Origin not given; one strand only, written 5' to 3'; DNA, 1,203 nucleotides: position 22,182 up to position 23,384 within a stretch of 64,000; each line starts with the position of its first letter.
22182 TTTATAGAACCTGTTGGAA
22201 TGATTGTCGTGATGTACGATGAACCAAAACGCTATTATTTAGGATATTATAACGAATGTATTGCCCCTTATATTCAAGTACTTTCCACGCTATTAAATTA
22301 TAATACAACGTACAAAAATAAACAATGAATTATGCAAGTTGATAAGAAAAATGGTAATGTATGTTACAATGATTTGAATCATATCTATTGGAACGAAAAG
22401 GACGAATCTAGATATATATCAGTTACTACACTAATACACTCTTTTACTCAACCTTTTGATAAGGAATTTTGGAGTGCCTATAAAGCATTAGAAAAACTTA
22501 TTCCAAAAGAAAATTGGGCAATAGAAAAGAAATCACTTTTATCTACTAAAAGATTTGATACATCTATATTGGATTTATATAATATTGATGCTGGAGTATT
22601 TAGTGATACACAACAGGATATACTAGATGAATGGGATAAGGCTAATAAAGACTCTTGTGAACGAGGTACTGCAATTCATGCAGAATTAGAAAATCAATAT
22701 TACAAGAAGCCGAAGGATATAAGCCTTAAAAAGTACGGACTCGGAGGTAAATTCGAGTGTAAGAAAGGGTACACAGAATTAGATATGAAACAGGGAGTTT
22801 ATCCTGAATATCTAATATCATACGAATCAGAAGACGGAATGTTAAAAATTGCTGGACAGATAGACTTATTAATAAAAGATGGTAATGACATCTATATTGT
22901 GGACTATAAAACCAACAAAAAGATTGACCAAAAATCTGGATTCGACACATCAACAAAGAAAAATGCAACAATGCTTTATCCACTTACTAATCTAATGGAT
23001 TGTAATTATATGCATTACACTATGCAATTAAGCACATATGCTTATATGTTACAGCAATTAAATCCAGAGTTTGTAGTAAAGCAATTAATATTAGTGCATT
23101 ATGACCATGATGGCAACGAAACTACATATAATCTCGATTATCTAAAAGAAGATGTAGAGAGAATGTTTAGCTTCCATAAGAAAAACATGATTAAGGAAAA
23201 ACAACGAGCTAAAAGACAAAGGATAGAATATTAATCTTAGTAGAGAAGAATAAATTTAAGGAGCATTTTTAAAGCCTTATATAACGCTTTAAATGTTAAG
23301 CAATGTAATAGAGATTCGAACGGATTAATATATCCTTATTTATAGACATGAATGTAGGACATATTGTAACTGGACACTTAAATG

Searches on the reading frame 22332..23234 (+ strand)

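Call 34: search_protein_families(library=phrogs, proteins=[window:22332-23234:+], max_evalue=0.00001)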
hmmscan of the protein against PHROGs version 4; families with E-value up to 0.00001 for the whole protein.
window:22332-23234:+ (300 aa): 2 families
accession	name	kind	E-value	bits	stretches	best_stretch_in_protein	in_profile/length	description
phrog_298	-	DNA, RNA and nucleotide metabolism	1.2e-24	88.2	1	9-296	48-268/293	exonuclease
phrog_1706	-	DNA, RNA and nucleotide metabolism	1.4e-07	32.3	0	96-283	74-211/293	CRISPR/Cas system associated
